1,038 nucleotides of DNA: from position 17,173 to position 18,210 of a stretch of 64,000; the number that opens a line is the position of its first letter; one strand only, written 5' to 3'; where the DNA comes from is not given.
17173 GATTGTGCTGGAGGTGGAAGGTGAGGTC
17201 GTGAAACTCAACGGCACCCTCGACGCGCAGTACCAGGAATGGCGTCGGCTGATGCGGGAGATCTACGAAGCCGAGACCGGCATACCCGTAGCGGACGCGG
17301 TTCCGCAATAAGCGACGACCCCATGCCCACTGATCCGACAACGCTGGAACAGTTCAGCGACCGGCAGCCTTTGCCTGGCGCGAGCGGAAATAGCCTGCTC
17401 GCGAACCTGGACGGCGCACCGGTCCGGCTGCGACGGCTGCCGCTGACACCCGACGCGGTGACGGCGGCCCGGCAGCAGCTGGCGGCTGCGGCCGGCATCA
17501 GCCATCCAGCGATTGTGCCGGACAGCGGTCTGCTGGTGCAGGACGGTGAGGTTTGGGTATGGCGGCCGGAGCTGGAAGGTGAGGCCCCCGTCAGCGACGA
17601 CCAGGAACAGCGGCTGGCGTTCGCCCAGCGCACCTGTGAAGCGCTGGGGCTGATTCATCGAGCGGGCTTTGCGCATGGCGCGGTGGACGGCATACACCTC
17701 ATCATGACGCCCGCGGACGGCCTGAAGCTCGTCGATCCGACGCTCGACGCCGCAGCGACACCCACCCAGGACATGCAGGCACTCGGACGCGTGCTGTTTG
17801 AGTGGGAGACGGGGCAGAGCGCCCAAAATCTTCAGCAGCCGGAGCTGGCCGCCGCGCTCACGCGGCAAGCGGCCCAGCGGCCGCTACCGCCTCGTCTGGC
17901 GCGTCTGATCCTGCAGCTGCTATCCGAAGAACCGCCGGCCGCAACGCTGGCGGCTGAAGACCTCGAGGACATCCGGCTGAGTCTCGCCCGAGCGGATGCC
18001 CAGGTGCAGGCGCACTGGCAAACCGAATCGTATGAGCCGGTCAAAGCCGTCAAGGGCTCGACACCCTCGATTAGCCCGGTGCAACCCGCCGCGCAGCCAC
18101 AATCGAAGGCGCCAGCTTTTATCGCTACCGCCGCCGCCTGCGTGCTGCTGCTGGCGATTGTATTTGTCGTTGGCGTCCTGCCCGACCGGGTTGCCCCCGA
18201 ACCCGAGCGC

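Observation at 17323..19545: Membrane-anchored pseudokinase with periplasmic coiled coil, TPR repeats and a PEGA-like end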

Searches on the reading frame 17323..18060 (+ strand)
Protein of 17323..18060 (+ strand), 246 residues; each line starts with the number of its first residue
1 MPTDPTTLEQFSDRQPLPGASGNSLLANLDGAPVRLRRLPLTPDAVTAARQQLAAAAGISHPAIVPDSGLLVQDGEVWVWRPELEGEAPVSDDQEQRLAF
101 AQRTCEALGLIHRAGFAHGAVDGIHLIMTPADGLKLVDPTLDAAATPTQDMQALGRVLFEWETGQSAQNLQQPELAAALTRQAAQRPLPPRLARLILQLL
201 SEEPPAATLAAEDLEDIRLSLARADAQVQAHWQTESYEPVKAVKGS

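Call 8: search_protein_families(library=pfam, proteins=[window:17323-18060:+], max_evalue=10)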
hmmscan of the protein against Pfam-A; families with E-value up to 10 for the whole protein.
window:17323-18060:+ (246 aa): 0 families

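Call 29: search_solved_structures(query=A3, max_evalue=0.001, show_alignments=2)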
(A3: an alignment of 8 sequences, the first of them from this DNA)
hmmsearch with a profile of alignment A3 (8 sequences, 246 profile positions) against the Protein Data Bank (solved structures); distinct sequences matched with E-value up to 0.001: 2795 (the best 60 are shown).
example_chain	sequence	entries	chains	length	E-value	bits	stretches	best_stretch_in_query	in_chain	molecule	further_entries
9tmq_A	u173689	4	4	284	4.4e-36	127.9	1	8-236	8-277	Serine/threonine-protein kinase PknA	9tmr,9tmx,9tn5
4ow8_A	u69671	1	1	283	4.5e-36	127.9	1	9-236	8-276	Serine/threonine-protein kinase PknA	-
6b2q_A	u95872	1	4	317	6.3e-36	127.4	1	8-236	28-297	Serine/threonine-protein kinase PknA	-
4x3f_A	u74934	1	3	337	7.9e-36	127.1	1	9-236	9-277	Serine/threonine-protein kinase PknA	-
3f69_A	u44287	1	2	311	8.5e-35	123.7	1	8-234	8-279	Serine/threonine-protein kinase pknB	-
6i2p_A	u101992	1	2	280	4.6e-34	121.3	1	9-234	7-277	Serine/threonine-protein kinase PknB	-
3f61_A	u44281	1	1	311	7.6e-34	120.6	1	8-234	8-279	Serine/threonine-protein kinase pknB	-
3ori_A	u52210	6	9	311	8.8e-34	120.4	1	8-234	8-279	Serine/threonine protein kinase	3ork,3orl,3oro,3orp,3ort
5u94_A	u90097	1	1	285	4.2e-33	118.2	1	8-234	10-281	Serine/threonine-protein kinase PknB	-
6b2p_A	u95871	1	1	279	5.3e-33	117.9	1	9-234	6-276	Serine/threonine-protein kinase PknB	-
1o6y_A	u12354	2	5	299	5.6e-33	117.8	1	8-234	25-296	SERINE/THREONINE-PROTEIN KINASE PKNB | Probable serine/threonine-protein kinase pknB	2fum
1mru_A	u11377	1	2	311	6.3e-33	117.6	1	8-234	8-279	Probable serine/threonine-protein kinase pknB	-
3orm_A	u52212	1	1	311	1e-32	116.9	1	8-234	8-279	Serine/threonine protein kinase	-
9ruj_A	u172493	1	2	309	1.2e-32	116.7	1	7-226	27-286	Serine/threonine-protein kinase StkP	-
9ruk_A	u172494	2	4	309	1.2e-32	116.7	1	7-226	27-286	Serine/threonine-protein kinase StkP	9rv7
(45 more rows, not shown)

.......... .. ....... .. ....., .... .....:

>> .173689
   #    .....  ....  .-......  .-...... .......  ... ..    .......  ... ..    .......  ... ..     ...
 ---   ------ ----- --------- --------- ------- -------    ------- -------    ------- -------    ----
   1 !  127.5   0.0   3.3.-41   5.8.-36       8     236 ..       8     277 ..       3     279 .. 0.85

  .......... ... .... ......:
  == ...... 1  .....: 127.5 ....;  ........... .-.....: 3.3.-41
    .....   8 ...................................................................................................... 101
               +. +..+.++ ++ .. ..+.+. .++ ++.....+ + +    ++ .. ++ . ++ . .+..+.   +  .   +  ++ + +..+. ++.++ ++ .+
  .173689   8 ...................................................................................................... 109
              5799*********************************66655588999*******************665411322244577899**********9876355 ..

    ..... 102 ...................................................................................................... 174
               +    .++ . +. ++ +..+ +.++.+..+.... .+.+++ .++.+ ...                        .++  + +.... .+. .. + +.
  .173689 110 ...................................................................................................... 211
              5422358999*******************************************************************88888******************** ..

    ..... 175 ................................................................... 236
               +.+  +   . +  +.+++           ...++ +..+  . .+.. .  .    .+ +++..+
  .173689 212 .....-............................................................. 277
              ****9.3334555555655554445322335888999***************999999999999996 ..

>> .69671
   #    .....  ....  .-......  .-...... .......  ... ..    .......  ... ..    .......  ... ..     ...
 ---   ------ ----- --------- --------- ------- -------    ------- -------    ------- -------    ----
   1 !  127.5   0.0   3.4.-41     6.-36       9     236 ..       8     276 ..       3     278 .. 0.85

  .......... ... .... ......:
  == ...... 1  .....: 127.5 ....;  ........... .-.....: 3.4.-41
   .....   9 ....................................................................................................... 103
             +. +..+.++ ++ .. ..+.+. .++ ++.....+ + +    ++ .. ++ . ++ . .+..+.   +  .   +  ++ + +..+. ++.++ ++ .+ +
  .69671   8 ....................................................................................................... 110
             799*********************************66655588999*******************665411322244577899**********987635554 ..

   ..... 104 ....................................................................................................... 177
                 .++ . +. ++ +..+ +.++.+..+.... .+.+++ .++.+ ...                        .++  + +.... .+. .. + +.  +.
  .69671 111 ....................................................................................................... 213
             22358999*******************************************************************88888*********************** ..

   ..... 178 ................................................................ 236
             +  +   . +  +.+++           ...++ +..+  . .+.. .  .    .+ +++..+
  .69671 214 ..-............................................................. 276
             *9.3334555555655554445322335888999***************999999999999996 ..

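Call 31: search_solved_structures(query=A4, max_evalue=0.01, show_alignments=2)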
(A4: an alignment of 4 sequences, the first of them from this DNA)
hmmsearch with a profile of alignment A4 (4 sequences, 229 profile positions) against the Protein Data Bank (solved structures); distinct sequences matched with E-value up to 0.01: 330 (the best 60 are shown).
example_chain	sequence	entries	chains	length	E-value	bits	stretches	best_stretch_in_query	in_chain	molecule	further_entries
9bf3_A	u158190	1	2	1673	4.1e-06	29.7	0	90-146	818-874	non-specific serine/threonine protein kinase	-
9f58_A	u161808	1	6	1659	4.9e-06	29.5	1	91-154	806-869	eIF-2-alpha kinase GCN2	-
9gmp_A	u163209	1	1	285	1.2e-05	28.2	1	9-139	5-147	Uncharacterized protein (Map kinase kinase-like protein)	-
1zmv_A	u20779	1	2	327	2e-05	27.5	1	27-145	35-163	MAP/Microtubule affinity regulating kinase 2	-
2wzj_A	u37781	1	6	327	2e-05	27.5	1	27-145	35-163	SERINE/THREONINE-PROTEIN KINASE MARK2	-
1zyc_A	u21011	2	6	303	2.6e-05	27.1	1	91-154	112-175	Serine/threonine-protein kinase GCN2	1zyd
1zxe_A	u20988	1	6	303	3.4e-05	26.7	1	91-154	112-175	Serine/threonine-protein kinase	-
1zy4_A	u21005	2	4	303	3.5e-05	26.7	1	91-154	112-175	Serine/threonine-protein kinase GCN2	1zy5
4d28_A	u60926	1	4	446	4.6e-05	26.3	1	42-143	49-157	CBL-INTERACTING SERINE/THREONINE-PROTEIN KINASE 24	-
4ow8_A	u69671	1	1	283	6.3e-05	25.9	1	45-145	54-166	Serine/threonine-protein kinase PknA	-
9tmq_A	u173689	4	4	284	6.3e-05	25.9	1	45-145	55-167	Serine/threonine-protein kinase PknA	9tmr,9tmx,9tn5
4oli_A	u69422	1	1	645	7e-05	25.7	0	89-146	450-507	Non-receptor tyrosine-protein kinase TYK2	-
1y8g_A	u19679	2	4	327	7.4e-05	25.6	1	28-146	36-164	MAP/Microtubule affinity-regulating kinase 2 | MAP/Microtubule affinity regulating kinase 2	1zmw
4apc_A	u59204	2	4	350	8.1e-05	25.5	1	45-141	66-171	SERINE/THREONINE-PROTEIN KINASE NEK1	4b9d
7q52_AAA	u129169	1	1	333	8.2e-05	25.5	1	26-139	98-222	Serine/threonine-protein kinase PknG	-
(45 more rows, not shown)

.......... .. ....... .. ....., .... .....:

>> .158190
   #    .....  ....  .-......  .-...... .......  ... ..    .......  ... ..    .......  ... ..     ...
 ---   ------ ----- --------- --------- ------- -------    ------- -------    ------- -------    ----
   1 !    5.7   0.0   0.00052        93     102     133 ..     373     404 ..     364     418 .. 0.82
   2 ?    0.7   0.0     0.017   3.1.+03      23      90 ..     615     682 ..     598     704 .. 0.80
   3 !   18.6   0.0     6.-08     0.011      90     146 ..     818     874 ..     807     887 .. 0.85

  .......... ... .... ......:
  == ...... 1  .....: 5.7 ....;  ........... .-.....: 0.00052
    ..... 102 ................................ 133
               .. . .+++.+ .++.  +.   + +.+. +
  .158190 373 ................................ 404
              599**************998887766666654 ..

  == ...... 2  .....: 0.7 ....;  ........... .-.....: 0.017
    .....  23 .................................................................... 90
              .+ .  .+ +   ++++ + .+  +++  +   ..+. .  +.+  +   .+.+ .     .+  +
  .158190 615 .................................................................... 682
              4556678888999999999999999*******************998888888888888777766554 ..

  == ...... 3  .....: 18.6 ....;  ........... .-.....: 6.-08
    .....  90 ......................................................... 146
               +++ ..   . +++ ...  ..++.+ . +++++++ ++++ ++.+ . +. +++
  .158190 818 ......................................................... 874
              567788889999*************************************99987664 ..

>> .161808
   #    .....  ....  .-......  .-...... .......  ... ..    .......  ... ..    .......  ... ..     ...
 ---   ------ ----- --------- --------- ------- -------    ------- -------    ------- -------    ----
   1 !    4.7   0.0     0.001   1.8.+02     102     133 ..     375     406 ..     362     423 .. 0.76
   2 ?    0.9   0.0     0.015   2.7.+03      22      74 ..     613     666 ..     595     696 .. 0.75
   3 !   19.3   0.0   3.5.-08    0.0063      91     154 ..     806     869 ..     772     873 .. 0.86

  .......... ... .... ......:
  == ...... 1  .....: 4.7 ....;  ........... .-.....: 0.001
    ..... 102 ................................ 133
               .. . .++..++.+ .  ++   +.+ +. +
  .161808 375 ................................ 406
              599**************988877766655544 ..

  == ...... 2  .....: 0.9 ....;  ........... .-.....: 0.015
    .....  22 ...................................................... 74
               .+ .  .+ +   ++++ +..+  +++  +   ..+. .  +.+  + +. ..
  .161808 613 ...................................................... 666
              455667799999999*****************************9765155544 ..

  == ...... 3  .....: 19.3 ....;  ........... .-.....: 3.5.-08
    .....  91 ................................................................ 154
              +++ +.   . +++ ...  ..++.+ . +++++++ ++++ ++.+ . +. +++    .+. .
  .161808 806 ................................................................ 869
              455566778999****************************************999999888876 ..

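Call 50: predict_structure(alignment_id=A3)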
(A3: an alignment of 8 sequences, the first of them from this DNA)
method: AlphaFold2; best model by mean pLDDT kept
length: 229 residues; sequences in the alignment: 8
mean_pLDDT: 88.7   pTM: 0.86
mean pLDDT of the five models: 88.7, 87.8, 87.6, 87.1, 84.8
residues with pLDDT >= 90: 128; 70-90: 88; 50-70: 11; < 50: 2
segments of 3 or more residues with pLDDT < 50: none
pLDDT, mean of each block of 10 residues (from residue 1): 68 79 84 90 79 85 89 87 88 90 96 92 91 90 90 96 93 96 91 98 97 95 74
secondary structure, 60 per line:
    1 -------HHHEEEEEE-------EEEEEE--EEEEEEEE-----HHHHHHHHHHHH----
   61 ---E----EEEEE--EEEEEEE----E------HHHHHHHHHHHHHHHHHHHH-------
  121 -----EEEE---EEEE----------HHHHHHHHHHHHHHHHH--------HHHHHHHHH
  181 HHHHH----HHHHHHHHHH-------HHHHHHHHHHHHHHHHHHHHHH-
elements in order: E11-16 E24-29 E32-39 H45-56 E69-73 E76-82 H94-113 E126-129 E133-136 H147-163 H172-185 H190-199 H207-228

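Call 53: fold_search(model_id=the predicted structure, library=pdb)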
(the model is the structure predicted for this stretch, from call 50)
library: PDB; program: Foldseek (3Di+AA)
matches with E <= 10: 2000; with E <= 0.001: 1930
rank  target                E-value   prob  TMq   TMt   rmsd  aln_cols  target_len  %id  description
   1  6b2p                  8.7e-12  1.00  0.67  0.61   5.8       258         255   19  Dual Inhibition of the Essential Protein Kinases A and B in Mycobacterium tuberculosis (released 2018-02-14)
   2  5jrq_A                4.5e-11  1.00  0.70  0.63   5.1       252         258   15  BRAFV600E Kinase Domain In Complex with Chemically Linked Vemurafenib Inhibitor VEM-6-VEM (released 2016-09-14)
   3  5jrq_B                6.0e-11  1.00  0.71  0.66   4.7       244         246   15  BRAFV600E Kinase Domain In Complex with Chemically Linked Vemurafenib Inhibitor VEM-6-VEM (released 2016-09-14)
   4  8ws0_A                6.3e-11  1.00  0.65  0.57   6.4       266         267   16  Crystal structure of human NEK7 S195D mutant (released 2025-04-16)
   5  4jvg_C                1.1e-10  1.00  0.66  0.59   5.9       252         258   15  B-Raf Kinase in Complex with Birb796 (released 2013-05-29)
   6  5de2_B                1.4e-10  1.00  0.69  0.61   5.9       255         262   16  Structural mechanism of Nek7 activation by Nek9-induced dimerisation (released 2015-11-11)
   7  2fum_D                1.5e-10  1.00  0.66  0.60   5.8       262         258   19  Catalytic domain of protein kinase PknB from Mycobacterium tuberculosis in complex with mitoxantrone (released 2006-08-01)
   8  2wqn                  2.0e-10  1.00  0.67  0.60   6.1       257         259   17  Structure of ADP-bound human Nek7 (released 2009-12-08)
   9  3psb_A                2.5e-10  1.00  0.69  0.62   5.4       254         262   15  Furo[2,3-c]pyridine-based Indanone Oximes as Potent and Selective B-Raf Inhibitors (released 2011-01-19)
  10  5csx                  2.5e-10  1.00  0.66  0.59   5.5       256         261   15  CRYSTAL STRUCTURE OF B-RAF IN COMPLEX WITH BI 882370 (released 2016-03-09)
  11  4jvg_B                2.6e-10  1.00  0.65  0.59   5.6       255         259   16  B-Raf Kinase in Complex with Birb796 (released 2013-05-29)
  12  1o6y                  2.8e-10  1.00  0.67  0.60   5.4       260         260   17  Catalytic domain of PknB kinase from Mycobacterium tuberculosis (released 2003-01-30)
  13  4e4x_A                3.5e-10  1.00  0.69  0.61   5.3       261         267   14  Crystal Structure of B-Raf Kinase Domain in Complex with a Dihydropyrido[2,3-d]pyrimidinone-based Inhibitor (released 2012-05-09)
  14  2fum_C                3.7e-10  1.00  0.67  0.62   5.7       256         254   20  Catalytic domain of protein kinase PknB from Mycobacterium tuberculosis in complex with mitoxantrone (released 2006-08-01)
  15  6xlo_B                4.1e-10  1.00  0.66  0.62   5.7       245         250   16  Crystal structure of bRaf in complex with inhibitor (released 2021-05-26)
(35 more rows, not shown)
